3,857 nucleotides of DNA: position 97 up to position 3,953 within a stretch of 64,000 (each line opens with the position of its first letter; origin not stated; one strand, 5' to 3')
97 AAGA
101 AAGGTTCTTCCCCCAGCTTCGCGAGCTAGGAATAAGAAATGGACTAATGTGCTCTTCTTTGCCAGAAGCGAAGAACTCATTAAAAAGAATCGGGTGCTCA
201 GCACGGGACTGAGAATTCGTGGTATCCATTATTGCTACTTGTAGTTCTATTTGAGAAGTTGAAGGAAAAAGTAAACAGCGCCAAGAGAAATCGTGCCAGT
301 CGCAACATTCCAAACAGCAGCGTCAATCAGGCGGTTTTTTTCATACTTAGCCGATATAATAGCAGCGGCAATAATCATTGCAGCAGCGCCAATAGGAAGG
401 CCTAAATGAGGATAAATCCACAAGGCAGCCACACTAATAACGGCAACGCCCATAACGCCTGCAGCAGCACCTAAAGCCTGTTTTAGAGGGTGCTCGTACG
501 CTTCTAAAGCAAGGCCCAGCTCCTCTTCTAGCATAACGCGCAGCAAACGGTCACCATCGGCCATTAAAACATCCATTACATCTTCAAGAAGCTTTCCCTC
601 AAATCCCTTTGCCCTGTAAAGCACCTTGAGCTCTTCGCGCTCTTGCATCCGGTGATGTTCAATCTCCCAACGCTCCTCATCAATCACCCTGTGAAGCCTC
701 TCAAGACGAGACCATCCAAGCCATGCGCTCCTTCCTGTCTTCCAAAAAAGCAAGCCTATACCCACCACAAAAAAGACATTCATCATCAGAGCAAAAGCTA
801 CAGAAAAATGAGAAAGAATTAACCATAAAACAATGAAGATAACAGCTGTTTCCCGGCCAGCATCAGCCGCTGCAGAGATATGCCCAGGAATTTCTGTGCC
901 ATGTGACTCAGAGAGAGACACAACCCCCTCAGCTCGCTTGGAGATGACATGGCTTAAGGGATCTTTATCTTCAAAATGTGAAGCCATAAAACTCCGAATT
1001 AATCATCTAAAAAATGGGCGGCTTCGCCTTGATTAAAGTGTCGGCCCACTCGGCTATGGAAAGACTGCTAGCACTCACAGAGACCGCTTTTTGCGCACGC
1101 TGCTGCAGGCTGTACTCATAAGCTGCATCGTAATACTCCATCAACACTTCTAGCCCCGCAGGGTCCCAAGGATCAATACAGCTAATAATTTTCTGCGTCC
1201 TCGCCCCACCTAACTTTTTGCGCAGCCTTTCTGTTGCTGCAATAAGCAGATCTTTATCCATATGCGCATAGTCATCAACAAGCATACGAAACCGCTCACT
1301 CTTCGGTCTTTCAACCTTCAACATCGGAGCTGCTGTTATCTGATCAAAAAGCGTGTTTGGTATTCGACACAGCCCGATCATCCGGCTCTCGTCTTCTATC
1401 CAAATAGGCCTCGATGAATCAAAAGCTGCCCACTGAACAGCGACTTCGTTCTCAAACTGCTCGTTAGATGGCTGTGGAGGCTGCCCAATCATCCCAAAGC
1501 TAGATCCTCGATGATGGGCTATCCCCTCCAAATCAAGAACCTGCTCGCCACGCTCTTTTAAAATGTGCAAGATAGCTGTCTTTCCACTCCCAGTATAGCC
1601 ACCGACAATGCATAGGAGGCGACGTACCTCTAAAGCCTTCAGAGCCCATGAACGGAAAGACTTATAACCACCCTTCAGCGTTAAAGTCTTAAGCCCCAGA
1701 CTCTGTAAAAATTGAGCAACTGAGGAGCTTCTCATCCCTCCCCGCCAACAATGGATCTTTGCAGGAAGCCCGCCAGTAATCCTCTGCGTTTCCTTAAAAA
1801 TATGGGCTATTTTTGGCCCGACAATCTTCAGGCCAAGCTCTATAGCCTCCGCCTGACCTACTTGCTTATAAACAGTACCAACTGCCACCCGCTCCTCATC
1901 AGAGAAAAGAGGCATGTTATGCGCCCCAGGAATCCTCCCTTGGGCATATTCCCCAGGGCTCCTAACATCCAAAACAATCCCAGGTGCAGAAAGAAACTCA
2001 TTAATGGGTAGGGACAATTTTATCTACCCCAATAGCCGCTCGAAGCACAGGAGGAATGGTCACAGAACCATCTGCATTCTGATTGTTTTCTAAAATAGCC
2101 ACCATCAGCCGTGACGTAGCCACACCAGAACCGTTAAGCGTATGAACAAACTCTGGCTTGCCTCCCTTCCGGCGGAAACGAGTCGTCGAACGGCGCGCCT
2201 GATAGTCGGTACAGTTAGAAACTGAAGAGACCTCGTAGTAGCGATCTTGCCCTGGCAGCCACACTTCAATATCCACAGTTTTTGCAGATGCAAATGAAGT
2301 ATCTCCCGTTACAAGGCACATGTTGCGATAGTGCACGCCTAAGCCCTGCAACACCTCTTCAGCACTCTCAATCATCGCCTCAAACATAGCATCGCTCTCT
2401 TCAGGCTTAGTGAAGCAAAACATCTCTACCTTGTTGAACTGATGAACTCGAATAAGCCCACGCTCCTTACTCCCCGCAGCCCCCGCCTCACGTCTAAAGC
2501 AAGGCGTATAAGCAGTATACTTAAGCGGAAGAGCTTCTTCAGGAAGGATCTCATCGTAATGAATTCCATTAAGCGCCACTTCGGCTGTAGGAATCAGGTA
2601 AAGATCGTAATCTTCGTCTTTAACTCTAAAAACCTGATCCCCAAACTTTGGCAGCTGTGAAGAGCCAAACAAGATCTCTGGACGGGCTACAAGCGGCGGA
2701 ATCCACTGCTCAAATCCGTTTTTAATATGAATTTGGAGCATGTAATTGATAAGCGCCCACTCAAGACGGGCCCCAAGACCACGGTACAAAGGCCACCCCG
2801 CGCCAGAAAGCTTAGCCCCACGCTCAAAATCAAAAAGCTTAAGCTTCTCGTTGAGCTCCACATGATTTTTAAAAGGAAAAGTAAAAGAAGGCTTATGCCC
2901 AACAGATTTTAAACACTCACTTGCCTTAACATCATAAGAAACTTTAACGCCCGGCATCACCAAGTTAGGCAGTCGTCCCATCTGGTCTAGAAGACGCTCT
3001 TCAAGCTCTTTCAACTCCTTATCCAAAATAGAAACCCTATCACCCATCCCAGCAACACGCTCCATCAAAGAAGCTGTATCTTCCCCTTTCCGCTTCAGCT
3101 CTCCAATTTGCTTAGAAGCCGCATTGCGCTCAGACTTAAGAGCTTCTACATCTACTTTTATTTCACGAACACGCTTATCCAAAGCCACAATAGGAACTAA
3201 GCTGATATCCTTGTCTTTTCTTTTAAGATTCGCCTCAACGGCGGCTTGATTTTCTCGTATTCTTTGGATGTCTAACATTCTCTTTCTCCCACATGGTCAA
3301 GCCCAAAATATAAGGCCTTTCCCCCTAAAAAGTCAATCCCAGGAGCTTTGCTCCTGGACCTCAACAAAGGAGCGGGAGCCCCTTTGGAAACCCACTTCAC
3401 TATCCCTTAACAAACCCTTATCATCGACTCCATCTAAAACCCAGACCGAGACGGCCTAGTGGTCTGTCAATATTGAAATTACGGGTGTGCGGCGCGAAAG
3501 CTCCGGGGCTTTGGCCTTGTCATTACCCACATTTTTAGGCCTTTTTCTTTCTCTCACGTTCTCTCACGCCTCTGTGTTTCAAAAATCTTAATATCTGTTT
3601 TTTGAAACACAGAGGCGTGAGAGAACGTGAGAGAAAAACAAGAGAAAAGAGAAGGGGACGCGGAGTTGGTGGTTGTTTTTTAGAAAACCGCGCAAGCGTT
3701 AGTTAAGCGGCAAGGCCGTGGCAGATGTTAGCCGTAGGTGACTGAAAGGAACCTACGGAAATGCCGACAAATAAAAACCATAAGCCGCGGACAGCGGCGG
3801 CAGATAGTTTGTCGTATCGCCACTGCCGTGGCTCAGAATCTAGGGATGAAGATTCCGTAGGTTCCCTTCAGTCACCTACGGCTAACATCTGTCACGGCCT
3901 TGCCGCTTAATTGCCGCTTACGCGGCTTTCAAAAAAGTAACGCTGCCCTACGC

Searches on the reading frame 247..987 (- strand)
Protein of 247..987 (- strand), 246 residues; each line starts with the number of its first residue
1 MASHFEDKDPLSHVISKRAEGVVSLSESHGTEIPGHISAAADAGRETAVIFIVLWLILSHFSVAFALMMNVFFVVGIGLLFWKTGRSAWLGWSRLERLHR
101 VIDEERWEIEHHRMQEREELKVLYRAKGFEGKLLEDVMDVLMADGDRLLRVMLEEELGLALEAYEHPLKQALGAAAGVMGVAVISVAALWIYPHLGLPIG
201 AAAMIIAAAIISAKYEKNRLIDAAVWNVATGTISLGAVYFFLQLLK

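Call 72: search_protein_families(library=pfam, proteins=[window:247-987:-], max_evalue=0.001)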
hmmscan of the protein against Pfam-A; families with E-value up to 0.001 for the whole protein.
window:247-987:- (246 aa): 1 family
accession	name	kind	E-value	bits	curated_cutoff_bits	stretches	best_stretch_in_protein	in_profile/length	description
PF01988.24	VIT1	-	3.7e-16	60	28.1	1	97-240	62-211/214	VIT family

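Call 73: find_encoding_contigs(protein=window:247-987:-, flank=10000, max_places=3)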
Protein window:247-987:- (246 aa): 6 contigs read that carry it; 3 places shown.
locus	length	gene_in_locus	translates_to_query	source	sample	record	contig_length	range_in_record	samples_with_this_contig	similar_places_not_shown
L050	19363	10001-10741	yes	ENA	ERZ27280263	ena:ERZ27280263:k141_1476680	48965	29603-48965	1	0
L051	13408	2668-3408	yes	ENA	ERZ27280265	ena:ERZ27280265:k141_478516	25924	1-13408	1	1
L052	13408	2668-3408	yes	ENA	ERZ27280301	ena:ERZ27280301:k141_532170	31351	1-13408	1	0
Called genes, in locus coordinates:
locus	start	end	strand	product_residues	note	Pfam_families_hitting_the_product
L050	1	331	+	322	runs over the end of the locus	PF03255:ACCA, PF01039:Carboxyl_trans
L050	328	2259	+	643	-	PF00664:ABC_membrane, PF00005:ABC_tran, PF02463:SMC_N (weak)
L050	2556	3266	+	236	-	PF06508:QueC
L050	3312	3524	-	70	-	-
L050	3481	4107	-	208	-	PF01048:PNP_UDP_1 (faint)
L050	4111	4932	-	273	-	PF02621:VitK2_biosynth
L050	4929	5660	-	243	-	PF00929:RNase_T, PF13482:RNase_H_2, PF12843:QSregVF_b (weak)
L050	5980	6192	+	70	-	-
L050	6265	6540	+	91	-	PF02599:CsrA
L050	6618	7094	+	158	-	PF10722:YbjN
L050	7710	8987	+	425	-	PF02403:Seryl_tRNA_N, PF00587:tRNA-synt_2b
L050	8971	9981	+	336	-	PF00581:Rhodanese, PF26341:AAA_SelU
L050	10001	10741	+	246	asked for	PF01988:VIT1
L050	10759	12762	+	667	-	PF00122:E1-E2_ATPase, PF00702:Hydrolase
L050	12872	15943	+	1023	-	PF05088:Bac_GDH_CD, PF00208:ELFV_dehydrog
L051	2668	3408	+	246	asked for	PF01988:VIT1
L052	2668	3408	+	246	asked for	PF01988:VIT1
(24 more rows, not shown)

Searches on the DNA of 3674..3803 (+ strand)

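Call 38: build_rna_model(alignment_id=A2, structure=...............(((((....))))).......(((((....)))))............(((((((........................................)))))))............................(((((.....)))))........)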
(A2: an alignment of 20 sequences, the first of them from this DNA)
Model R1 built from alignment A2 (20 sequences, 167 columns); structure: as given.
model positions 126; base pairs 22; branch points 3; effective number of sequences 2.25; information 0.59 bits per position. Calibrated on 0.2 Mb of random sequence (short: E-values are rough).
structure used (alignment columns):
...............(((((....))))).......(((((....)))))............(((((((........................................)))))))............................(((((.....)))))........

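Call 39: search_with_rna_model(model_id=R1, sources=[window, L007, L008, L010, L011, L014, L015, L016, L017, L019, L020, L021, L022, L023, L024, L025, L027], max_evalue=1, make_alignment=true)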
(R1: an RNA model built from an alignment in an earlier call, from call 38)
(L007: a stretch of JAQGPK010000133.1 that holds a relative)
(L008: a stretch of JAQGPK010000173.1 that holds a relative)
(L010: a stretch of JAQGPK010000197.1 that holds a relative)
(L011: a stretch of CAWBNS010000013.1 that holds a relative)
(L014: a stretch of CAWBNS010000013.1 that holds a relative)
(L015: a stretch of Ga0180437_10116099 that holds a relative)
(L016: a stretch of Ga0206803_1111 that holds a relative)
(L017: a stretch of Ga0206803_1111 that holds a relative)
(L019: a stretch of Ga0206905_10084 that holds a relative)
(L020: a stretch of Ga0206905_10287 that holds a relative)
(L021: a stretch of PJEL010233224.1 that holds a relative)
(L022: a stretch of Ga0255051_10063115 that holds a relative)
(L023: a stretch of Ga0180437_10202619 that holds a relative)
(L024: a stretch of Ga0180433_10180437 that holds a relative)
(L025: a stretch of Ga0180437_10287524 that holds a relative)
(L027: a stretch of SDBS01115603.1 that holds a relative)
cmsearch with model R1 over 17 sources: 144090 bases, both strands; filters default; matches with E-value up to 1: 40.
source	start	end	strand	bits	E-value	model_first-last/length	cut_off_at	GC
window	3814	3940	-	122.8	3.1e-26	1-126/126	no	0.51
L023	76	207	+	118.8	2.5e-25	1-126/126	no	0.55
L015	2078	2203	-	116.3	9.8e-25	1-126/126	no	0.52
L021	653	793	+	114.7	2.2e-24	1-126/126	no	0.48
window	30026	30152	+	114.4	2.6e-24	1-126/126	no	0.54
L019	4356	4481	-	113.2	5.1e-24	1-126/126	no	0.53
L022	1154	1286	-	110.3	2.3e-23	1-126/126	no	0.54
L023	220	364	-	110.1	2.6e-23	1-126/126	no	0.57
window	3673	3803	+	108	7.6e-23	1-126/126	no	0.51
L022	515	645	+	107.9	8.1e-23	1-126/126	no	0.44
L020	11212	11337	+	106.6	1.6e-22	1-126/126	no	0.56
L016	7136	7287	+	104.2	5.9e-22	1-126/126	no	0.54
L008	2268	2390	+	103.7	7.4e-22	1-126/126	no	0.5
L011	2141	2274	-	103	1.1e-21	1-126/126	no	0.54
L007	4440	4565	-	102.5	1.4e-21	1-126/126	no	0.48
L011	4367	4500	+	102.1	1.8e-21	1-126/126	no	0.56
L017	7315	7439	+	100.7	3.7e-21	1-126/126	no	0.58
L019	4524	4651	+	99.3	7.5e-21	1-126/126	no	0.57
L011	2363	2496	+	97.8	1.7e-20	1-126/126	no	0.55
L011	4143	4278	-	96.3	3.8e-20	1-126/126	no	0.54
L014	3499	3634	-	96.3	3.8e-20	1-126/126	no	0.54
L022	1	126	-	93.9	1.3e-19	1-119/126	3'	0.53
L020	11079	11198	-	91.6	4.5e-19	1-126/126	no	0.52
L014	3710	3845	+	89.4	1.4e-18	1-126/126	no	0.54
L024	259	381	+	86.3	7.2e-18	1-126/126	no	0.48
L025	1163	1255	-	84.2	2.1e-17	34-126/126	5'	0.62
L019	12486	12597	-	80.2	1.8e-16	9-126/126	no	0.56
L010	1160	1287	-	79.9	2.1e-16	1-126/126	no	0.51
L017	7948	8066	-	78.4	4.6e-16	1-126/126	no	0.55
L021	97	237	-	76.8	1.1e-15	1-126/126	no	0.55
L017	7047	7261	-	72.5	1e-14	1-126/126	no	0.57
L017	8073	8197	+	65.8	3.6e-13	1-126/126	no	0.55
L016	7298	7468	-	59.2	1.2e-11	1-126/126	no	0.56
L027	795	888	+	43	6e-08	1-126/126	no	0.5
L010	1368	1493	+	40.9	1.7e-07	1-126/126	no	0.43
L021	1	81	+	30.6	4.1e-05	61-126/126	5'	0.48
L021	439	526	-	19.9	0.011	1-126/126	no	0.38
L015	2189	2227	+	14.5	0.19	1-38/126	3'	0.41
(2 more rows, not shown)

Alignment A3: 40 matches aligned to the model, 283 columns, each read 5' to 3' on its own strand. Consensus structure (alignment columns), stored with it:
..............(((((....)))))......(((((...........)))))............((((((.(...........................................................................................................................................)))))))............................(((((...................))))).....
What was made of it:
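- Checked: By covariance model, R7 is 3673-3940 (268 nt) and 30026-30362 (337 nt) (call 39).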

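Call 61: search_with_rna_model(model_id=R1, sources=[L040, L041, L043, L044, L045, L046], max_evalue=1)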
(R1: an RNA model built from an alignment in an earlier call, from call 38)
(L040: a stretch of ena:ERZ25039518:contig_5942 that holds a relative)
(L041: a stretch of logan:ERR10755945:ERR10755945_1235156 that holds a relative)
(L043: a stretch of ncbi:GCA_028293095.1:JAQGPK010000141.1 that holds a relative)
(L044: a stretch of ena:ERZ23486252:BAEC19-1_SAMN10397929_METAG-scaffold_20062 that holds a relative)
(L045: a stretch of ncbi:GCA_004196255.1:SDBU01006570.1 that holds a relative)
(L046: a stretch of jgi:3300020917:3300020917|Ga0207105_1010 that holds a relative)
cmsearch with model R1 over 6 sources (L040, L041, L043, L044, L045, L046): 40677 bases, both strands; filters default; matches with E-value up to 1: 12.
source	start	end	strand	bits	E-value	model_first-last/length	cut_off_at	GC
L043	4454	4580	-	97.7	5e-21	1-126/126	no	0.49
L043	3800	3929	+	94.5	2.6e-20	1-126/126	no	0.51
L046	3450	3575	+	86.9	1.5e-18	1-126/126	no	0.59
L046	3141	3268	-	84.4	5.6e-18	1-126/126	no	0.62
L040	4460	4581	+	38.9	1.4e-07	1-126/126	no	0.57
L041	3074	3195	+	38.9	1.4e-07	1-126/126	no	0.57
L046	2486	2604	+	35.1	1.1e-06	1-126/126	no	0.59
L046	2495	2642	-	30.7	1.1e-05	1-126/126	no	0.47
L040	4469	4590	-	25.6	0.00016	1-126/126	no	0.57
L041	3083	3204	-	25.6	0.00016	1-126/126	no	0.57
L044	235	361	+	19.5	0.0039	1-126/126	no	0.56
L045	134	260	+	19.5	0.0039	1-126/126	no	0.56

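Call 76: search_with_rna_model(model_id=R1, sources=[L050, L051, L052, L053, L054, L055, L001, L036, L047], max_evalue=0.1)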
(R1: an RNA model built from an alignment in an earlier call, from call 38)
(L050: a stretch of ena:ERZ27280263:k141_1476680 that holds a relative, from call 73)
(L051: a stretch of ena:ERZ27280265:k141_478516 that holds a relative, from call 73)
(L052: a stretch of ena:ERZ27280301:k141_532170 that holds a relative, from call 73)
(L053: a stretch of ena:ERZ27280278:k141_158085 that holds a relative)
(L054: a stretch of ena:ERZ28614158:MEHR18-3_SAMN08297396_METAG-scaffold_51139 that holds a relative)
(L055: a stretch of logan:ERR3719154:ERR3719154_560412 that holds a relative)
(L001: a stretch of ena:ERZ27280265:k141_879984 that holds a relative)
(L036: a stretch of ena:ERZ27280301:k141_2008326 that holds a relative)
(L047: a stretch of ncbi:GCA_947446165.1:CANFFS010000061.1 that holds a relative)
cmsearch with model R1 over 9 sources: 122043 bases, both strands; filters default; matches with E-value up to 0.1: 3.
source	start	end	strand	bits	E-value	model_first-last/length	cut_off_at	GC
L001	9481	9607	+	114.4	2.2e-24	1-126/126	no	0.54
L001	9700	9817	-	88.8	1.6e-18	1-126/126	no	0.47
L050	7212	7325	-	15.7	0.086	1-126/126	no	0.45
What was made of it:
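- Tried and rejected: The covariance model found no further unit in about 60 kb of extra sequence from this organism (call 76).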
